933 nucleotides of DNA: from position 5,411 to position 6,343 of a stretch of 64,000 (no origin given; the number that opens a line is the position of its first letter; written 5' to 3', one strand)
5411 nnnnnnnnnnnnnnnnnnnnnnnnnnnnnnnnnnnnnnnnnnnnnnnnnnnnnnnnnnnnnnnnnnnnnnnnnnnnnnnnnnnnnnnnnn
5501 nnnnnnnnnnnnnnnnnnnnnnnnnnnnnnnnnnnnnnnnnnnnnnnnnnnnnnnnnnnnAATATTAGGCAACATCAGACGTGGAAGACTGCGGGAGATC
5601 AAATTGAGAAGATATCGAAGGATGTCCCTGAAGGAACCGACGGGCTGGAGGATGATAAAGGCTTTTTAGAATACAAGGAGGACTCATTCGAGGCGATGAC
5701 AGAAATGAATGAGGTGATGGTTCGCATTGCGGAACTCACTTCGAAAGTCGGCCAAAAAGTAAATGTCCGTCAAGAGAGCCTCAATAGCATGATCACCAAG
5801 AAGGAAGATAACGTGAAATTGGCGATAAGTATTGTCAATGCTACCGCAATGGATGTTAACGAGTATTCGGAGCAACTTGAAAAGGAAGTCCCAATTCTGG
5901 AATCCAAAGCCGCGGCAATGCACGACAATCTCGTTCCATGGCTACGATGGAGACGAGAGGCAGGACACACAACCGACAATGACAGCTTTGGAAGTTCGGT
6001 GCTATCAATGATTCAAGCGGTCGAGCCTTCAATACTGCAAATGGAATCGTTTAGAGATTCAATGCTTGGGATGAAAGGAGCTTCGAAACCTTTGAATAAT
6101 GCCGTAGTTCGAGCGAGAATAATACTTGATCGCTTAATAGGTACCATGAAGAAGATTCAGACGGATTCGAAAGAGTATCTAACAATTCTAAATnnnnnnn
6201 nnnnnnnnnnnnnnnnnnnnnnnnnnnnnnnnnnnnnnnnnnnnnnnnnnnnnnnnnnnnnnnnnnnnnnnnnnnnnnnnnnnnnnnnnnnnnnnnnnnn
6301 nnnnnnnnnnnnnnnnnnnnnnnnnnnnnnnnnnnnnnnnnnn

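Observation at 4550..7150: AT-rich islet encoding a TIR-domain protein with a novel C-terminal domain, an RHH antitoxin-like gene and a convergent DUF2971 gene: candidate undescribed defence/toxin module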

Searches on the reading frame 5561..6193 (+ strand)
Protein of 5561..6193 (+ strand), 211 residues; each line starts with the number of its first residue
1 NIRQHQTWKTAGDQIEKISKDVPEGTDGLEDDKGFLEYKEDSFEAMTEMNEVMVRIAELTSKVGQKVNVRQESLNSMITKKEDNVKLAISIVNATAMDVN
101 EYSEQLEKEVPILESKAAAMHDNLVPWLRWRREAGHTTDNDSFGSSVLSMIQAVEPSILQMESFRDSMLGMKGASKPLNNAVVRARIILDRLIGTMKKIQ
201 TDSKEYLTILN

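Call 23: search_protein_representatives(protein=window:5561-6193:+)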
Query: 211 residues. Proteins with E-value up to 0.001 (for the whole library): 147; up to 1e-10: 3; up to 1e-30: 2. The best 147 are listed.
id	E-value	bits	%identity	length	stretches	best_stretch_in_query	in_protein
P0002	1.7e-80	285.7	63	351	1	2-211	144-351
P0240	1.7e-57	210.6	51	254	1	2-209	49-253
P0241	4.8e-23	98.3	33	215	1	16-201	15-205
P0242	1.7e-10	57.4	26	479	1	26-201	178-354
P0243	2.3e-10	57.0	29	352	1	31-201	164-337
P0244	2.7e-10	56.7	28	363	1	21-201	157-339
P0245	3.5e-10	56.4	24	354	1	24-210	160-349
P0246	7.1e-10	55.4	24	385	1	26-203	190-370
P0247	7.6e-10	55.3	28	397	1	22-193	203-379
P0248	9.4e-10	55.0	22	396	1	32-209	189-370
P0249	1.0e-09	54.8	27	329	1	30-202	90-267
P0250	2.1e-09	53.9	26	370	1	20-201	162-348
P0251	2.9e-09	53.4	26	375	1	26-209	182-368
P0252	4.1e-09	52.9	24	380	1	31-208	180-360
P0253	5.8e-09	52.4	30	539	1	29-208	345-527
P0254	1.3e-08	51.3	27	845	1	30-200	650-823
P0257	3.0e-08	50.1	28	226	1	25-203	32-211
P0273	3.4e-07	46.6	23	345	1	31-205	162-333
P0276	5.0e-07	46.1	25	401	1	16-194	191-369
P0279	6.8e-07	45.7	24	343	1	31-182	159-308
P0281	8.6e-07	45.3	28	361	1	27-195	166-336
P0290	2.3e-06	43.9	26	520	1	21-196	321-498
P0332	8.7e-05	38.8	24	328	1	29-183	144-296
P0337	1.2e-04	38.4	22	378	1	24-202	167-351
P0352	2.2e-04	37.5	22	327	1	32-210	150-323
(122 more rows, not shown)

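Call 29: search_protein_families(library=pfam, alignment_id=A2, max_evalue=0.001)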
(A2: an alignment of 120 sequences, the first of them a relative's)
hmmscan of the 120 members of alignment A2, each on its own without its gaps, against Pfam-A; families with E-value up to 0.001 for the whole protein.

A. member 1, P0242 (479 aa): 0 families

B. families by the number of members that match (of 120 scanned): 41 families (the first 25 are shown)
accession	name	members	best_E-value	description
PF13271.11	DUF4062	33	4.7e-22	Domain of unknown function (DUF4062)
PF05014.21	Nuc_deoxyrib_tr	29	3.1e-07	Nucleoside 2-deoxyribosyltransferase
PF13676.11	TIR_2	5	1.5e-21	TIR domain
PF01582.25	TIR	4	7.6e-07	TIR domain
PF18476.7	PIN_8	2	2e-63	PIN like domain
PF16289.11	PIN_12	2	8.6e-12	PIN domain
PF12441.14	CopG_antitoxin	2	3e-05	CopG antitoxin of type II toxin-antitoxin system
PF04108.17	ATG17_like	2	7.9e-05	Autophagy protein ATG17-like domain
PF00069.31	Pkinase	1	1.8e-47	Protein kinase domain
PF07714.23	PK_Tyr_Ser-Thr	1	1.3e-30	Protein tyrosine and serine/threonine kinase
PF10387.14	DUF2442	1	1.5e-24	Protein of unknown function (DUF2442)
PF13304.12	AAA_21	1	4.2e-23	AAA domain, putative AbiEii toxin, Type IV TA system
PF13175.12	AAA_15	1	7.9e-21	AAA ATPase domain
PF08357.16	SEFIR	1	1.6e-16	SEFIR domain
PF14213.11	DUF4325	1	2.6e-16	STAS-like domain of unknown function (DUF4325)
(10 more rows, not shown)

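Call 33: search_solved_structures(query=A3, max_evalue=1)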
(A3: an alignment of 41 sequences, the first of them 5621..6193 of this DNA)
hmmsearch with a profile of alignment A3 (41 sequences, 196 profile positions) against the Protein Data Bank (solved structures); distinct sequences matched with E-value up to 1: 48.
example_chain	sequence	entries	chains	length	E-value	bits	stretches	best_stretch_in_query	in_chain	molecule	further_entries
8qae_A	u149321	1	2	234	0.00043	23.1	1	20-141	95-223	sc-apCC-6-SLLA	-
4tql_A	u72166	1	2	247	0.00052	22.9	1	24-193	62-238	Three helix bundle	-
13hr_I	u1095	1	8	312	0.0014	21.5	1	67-164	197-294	Mce/MlaD domain-containing protein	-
7y9n_A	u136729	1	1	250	0.0033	20.3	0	88-155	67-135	Spike protein S2',5HB-H2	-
7zr2_A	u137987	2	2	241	0.0043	19.9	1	23-141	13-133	Spike protein S2',Chimeric protein mimic of SARS-CoV-2 Spike HR1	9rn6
5yl9_A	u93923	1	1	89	0.0044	19.9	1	30-105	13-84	Spike glycoprotein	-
9y5h_B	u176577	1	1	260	0.0059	19.5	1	91-172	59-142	sc-t-SNARE-diff-#3.3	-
5zuv_A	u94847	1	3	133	0.01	18.6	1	30-105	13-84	Spike glycoprotein,Spike glycoprotein,inhibitor EK1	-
8d06_A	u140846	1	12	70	0.023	17.5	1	89-146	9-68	HALC3_104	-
7jh6_A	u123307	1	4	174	0.045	16.6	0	105-145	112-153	Two-domain di-Zn(II) and porphyrin-binding protein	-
8oyy_A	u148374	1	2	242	0.06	16.2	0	101-185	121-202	De novo designed soluble GPCR-like protein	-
2bez_C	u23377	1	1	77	0.064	16.1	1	44-103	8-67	Spike glycoprotein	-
9c7z_A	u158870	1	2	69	0.064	16.1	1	122-181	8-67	HALC3_919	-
5zvm_A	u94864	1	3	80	0.068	16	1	44-103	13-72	Spike glycoprotein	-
5zhy_A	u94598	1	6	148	0.07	15.9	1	32-92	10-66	Spike glycoprotein, Spike glycoprotein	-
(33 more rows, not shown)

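Call 35: find_homologous_proteins(query=A3, max_evalue=0.00001)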
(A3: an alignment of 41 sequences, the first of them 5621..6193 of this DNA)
Query A3 (41 sequences) (191 aa, profile of the alignment): 1 proteins with E <= 0.00001 among 5664 candidates.
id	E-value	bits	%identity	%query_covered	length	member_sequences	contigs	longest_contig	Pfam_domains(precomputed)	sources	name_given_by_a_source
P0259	5.7e-53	197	22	99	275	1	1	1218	-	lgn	-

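Call 37: search_protein_families(library=pfam, proteins=[P0247, P0276, P0246, P0281, P0332, P0352, P0273, P0279, P0290, P0254], max_evalue=0.01)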
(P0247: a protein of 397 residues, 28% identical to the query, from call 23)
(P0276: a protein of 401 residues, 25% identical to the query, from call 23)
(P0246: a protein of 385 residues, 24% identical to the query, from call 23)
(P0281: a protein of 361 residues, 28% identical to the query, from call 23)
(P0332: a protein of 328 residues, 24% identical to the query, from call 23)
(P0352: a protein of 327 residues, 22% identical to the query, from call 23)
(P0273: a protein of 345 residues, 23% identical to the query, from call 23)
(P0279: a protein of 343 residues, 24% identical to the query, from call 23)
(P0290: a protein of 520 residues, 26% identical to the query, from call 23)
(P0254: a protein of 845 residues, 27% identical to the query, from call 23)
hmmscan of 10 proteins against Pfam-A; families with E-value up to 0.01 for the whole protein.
P0247 (397 aa): 1 family
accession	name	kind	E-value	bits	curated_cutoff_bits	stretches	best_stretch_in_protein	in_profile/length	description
PF13271.11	DUF4062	-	2e-07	31.6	24.7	1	9-102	1-82/82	Domain of unknown function (DUF4062)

P0276 (401 aa): 2 families
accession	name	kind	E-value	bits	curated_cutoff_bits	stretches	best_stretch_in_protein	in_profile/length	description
PF13271.11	DUF4062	-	3.3e-07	30.8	24.7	1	12-102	4-82/82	Domain of unknown function (DUF4062)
PF13990.11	YjcZ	-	0.004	17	27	0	208-248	53-92/272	YjcZ-like protein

P0246 (385 aa): 1 family
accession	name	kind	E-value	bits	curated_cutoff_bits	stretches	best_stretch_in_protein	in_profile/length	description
PF05014.21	Nuc_deoxyrib_tr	-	0.00028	21.4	28.8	1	41-97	44-102/117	Nucleoside 2-deoxyribosyltransferase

P0281 (361 aa): 2 families
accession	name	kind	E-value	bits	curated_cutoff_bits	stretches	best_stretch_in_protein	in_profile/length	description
PF13676.11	TIR_2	-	5.6e-15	56.3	28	1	8-132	4-118/122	TIR domain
PF01582.25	TIR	-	7.6e-07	29.5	21.3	1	11-110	8-111/179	TIR domain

P0332 (328 aa): 1 family
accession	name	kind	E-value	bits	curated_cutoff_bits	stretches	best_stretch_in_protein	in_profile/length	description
PF06664.17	WLS-like_TM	-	0.0045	16.8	28.3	1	28-184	76-215/247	Wntless-like, transmembrane domain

P0352 (327 aa): 0 families

P0273 (345 aa): 0 families

P0279 (343 aa): 0 families

P0290 (520 aa): 4 families
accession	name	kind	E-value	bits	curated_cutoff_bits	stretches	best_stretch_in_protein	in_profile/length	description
PF18476.7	PIN_8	-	6.5e-63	213.1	26.1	1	24-266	1-227/227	PIN like domain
PF16289.11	PIN_12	-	8.6e-12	46.2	32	1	26-245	2-170/172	PIN domain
PF13470.12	PIN_3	-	0.00044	21.5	27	0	26-70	3-49/115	PIN domain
PF01850.27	PIN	-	0.0027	18.8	23.6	0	26-67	2-41/120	PIN domain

P0254 (845 aa): 5 families
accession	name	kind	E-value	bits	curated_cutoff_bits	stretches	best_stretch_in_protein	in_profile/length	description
PF13304.12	AAA_21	-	4.2e-23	83.3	27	2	294-364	230-300/304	AAA domain, putative AbiEii toxin, Type IV TA system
PF13175.12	AAA_15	-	7.9e-21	75.5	32.1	2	285-366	291-373/374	AAA ATPase domain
PF02463.25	SMC_N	-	0.00076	19.4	40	0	3-44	2-45/220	RecF/RecN/SMC N terminal domain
PF11398.14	DUF2813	-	0.0013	18.6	21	0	320-363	282-321/372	Protein of unknown function (DUF2813)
PF20469.4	OLD-like_TOPRIM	-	0.0018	19.2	23.2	1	414-485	4-67/67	Overcoming lysogenization defect protein-like, TOPRIM domain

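Call 39: search_protein_families(library=padloc, proteins=[P0247, P0276, P0246, P0242, P0281, P0332, P0352, P0273, P0290, P0254], max_evalue=0.01)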
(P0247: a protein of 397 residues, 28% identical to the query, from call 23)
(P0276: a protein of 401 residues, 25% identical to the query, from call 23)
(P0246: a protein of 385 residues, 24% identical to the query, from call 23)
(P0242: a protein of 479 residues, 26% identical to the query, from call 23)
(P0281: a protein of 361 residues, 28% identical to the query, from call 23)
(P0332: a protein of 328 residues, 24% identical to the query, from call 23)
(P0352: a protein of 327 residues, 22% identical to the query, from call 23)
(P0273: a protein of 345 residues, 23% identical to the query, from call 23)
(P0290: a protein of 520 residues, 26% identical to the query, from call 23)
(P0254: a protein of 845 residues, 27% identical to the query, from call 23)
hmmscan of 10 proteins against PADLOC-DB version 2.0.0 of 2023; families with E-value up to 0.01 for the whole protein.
P0247 (397 aa): 1 family
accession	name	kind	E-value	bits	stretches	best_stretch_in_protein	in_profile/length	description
PDLC05050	PDC-S60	-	1.6e-51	173.6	1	8-175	5-170/906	-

P0276 (401 aa): 1 family
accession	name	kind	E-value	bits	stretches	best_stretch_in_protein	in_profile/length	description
PDLC05050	PDC-S60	-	1.1e-47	160.9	1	7-172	4-167/906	-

P0246 (385 aa): 1 family
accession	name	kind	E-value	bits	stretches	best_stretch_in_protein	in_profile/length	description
PDLC00733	Effector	-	7.5e-12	42.8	1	18-122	259-366/388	TIR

P0242 (479 aa): 1 family
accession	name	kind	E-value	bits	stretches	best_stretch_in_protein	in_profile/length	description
PDLC00733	Effector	-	1.6e-12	45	1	24-126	262-368/388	TIR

P0281 (361 aa): 2 families
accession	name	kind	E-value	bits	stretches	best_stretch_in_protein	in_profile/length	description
PDLC00420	ThsB1|ThsB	-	9e-61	203.8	1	4-149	3-148/319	TIR-like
PDLC02012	SAVED5--SAVED_TIR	-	5.5e-07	27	1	4-99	15-104/404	-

P0332 (328 aa): 0 families

P0352 (327 aa): 0 families

P0273 (345 aa): 0 families

P0290 (520 aa): 0 families

P0254 (845 aa): 120 families (the best 25 are shown)
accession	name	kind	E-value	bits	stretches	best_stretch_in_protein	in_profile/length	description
PDLC03878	NsnB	-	2.3e-24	84.8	1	5-363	4-277/345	-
PDLC02980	AriA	-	4.2e-23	80.8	1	26-364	2-300/304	-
PDLC04175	HEC-01A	-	1.7e-21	74.7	2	224-384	171-329/363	-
PDLC02979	AriA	-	4.4e-21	74.1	2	285-365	290-371/373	-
PDLC04176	HEC-01A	-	1.2e-18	65.7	2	224-384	180-338/371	-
PDLC02358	Old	-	3.4e-18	63.8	2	254-485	203-448/578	Old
PDLC00091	GajA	-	5.8e-16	56.4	1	323-446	298-424/627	AAA ATPase domain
PDLC04178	HEC-01A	-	1.7e-15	55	2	223-364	184-328/399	-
PDLC00067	GajA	-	1.7e-15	54.6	2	324-492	307-467/604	AAA ATPase domain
PDLC04541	PDC-M25A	-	1.6e-14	51.8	2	3-50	2-48/380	-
PDLC00069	GajA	-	8.6e-14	48.9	2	324-365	337-379/687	AAA ATPase domain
PDLC04135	mad3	-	9.3e-14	49.7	2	226-406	190-363/374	mads_3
PDLC00096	GajA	-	2.7e-13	47.5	1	310-436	276-409/630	AAA ATPase domain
PDLC04182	HEC-01A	-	3.5e-13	47.3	2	224-366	210-350/406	-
PDLC02981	AriAB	-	7.8e-13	46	2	318-379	327-390/694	-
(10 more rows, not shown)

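Call 40: predict_structure(alignment_id=A3)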
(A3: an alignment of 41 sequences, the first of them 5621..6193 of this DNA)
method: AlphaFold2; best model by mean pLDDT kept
length: 191 residues; sequences in the alignment: 41
mean_pLDDT: 93.9   pTM: 0.86
mean pLDDT of the five models: 93.9, 93.6, 93.5, 92.9, 92.7
residues with pLDDT >= 90: 174; 70-90: 6; 50-70: 10; < 50: 1
segments of 3 or more residues with pLDDT < 50: none
pLDDT, mean of each block of 10 residues (from residue 1): 52 91 96 97 98 96 95 98 98 98 96 91 94 95 97 98 98 98 96 90
secondary structure, 60 per line:
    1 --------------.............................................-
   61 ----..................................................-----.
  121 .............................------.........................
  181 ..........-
elements in order: H15-59 H65-114 H120-149 H156-190

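Call 56: search_protein_families(library=ncbifam, proteins=[P0247, P0276, P0246, P0242, P0281, P0337, P0257, P0273, P0290, P0241], max_evalue=0.01)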
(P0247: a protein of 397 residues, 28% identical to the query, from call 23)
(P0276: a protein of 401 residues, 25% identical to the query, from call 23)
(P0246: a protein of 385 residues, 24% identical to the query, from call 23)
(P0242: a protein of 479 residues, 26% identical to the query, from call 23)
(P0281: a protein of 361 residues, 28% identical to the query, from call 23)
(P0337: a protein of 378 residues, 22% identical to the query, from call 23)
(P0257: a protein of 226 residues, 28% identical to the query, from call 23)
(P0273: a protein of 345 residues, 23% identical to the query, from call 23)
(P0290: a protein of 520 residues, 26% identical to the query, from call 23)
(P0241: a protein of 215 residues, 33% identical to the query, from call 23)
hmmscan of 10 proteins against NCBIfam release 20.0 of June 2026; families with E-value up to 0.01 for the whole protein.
P0247 (397 aa): 0 families

P0276 (401 aa): 0 families

P0246 (385 aa): 0 families

P0242 (479 aa): 0 families

P0281 (361 aa): 2 families
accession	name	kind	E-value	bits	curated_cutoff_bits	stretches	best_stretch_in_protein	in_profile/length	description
NF040588.1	FxsC_Nterm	equivalog_domain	2.3e-06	27.7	130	1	29-107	42-126/182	TIR-like protein FxsC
NF058526.1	Thoeris_type3_ThcB4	equivalog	0.0042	16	220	1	41-84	164-206/375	Thoeris type III anti-phage system protein ThcB4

P0337 (378 aa): 3 families
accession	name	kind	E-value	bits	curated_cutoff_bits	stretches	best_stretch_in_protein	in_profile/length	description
NF040588.1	FxsC_Nterm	equivalog_domain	0.0028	17.6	130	1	43-80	50-87/182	TIR-like protein FxsC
NF042941.1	Retron_TIR_antiphage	equivalog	0.0038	16.1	600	1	6-103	337-431/464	TIR domain-containing anti-phage reverse transcriptase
NF058526.1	Thoeris_type3_ThcB4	equivalog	0.0058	15.5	220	0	10-103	129-215/375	Thoeris type III anti-phage system protein ThcB4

P0257 (226 aa): 0 families

P0273 (345 aa): 1 family
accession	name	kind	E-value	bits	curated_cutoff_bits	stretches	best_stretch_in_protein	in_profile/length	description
NF047515.1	SpiroCoCo_C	equivalog_domain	0.0098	15.1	125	0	212-330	87-202/313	SpiroCoCo family coiled-coil protein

P0290 (520 aa): 0 families

P0241 (215 aa): 0 families
